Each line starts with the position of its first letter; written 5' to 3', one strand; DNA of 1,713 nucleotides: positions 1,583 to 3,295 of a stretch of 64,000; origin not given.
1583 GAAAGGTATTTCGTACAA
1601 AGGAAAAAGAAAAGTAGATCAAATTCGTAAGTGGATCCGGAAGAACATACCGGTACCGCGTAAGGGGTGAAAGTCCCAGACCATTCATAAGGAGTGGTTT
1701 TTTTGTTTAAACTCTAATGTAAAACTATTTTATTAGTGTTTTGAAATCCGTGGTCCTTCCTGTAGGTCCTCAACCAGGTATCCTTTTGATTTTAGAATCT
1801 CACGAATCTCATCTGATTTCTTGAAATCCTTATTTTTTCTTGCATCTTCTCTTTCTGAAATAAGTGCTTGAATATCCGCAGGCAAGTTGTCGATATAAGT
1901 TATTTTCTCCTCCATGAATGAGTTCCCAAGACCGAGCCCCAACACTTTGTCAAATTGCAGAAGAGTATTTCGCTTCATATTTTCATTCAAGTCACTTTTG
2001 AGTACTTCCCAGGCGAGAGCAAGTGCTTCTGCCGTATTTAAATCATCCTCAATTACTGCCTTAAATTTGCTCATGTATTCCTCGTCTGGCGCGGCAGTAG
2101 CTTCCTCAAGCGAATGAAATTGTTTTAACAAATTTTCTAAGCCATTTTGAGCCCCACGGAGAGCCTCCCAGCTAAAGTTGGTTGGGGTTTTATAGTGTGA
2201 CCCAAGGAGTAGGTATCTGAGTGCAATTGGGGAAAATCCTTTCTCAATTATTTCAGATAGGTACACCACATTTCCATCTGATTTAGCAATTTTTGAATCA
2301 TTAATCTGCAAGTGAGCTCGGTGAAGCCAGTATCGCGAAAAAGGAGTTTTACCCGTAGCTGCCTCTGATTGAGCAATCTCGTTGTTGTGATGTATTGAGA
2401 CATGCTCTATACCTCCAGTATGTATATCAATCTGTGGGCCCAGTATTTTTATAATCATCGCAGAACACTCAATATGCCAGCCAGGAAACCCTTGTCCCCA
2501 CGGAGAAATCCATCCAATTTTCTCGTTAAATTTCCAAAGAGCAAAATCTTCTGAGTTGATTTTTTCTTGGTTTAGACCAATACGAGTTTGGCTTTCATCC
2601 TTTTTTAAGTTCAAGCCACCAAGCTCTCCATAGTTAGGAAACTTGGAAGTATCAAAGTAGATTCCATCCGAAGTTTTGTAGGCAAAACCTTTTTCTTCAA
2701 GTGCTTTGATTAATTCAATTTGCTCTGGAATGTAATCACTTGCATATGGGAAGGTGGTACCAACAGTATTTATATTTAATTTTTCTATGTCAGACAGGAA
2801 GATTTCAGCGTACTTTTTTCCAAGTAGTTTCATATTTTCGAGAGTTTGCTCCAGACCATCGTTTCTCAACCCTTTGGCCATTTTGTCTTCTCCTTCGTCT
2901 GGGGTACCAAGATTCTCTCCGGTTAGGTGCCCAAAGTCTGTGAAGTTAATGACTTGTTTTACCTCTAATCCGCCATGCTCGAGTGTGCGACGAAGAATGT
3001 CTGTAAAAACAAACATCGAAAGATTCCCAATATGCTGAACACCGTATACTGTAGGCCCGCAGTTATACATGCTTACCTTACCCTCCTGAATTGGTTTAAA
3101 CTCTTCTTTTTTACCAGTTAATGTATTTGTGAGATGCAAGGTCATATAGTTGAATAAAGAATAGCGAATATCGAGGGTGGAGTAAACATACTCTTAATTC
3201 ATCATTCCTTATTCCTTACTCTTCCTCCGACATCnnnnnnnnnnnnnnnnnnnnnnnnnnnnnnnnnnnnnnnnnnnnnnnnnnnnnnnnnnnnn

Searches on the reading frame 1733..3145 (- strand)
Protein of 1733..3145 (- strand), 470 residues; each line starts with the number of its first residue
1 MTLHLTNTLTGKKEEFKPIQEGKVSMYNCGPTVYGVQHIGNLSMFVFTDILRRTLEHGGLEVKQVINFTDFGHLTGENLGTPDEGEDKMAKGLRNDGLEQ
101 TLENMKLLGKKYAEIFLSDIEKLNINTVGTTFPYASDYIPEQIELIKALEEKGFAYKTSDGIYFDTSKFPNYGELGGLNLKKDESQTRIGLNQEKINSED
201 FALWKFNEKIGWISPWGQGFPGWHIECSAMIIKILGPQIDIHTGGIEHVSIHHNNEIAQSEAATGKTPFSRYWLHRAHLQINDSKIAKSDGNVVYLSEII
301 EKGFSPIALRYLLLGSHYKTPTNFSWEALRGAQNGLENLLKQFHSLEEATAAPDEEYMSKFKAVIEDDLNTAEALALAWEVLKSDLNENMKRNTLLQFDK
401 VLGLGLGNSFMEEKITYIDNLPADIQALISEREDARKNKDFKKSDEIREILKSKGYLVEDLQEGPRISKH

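Call 43: search_protein_families(library=pfam, proteins=[window:1733-3145:-], max_evalue=0.001)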
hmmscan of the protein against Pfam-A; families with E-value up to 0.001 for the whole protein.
window:1733-3145:- (470 aa): 5 families
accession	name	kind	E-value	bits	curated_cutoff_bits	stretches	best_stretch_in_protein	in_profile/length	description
PF01406.26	tRNA-synt_1e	-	9e-82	275.2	27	1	16-333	2-300/301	tRNA synthetases class I (C) catalytic domain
PF23493.1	CysS_C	-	1.7e-07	31.7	23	1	420-460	3-43/51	Cysteinyl-tRNA ligase anticodon binding domain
PF01921.24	tRNA-synt_1f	-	7.9e-07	28.8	27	0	21-75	20-74/360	tRNA synthetases class I (K)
PF09334.17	tRNA-synt_1g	-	8.6e-07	28.5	20.1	1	275-334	317-376/391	tRNA synthetases class I (M)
PF00133.28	tRNA-synt_1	-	0.00042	19.6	22.7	0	245-323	335-412/414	tRNA synthetases class I (I, L, M and V)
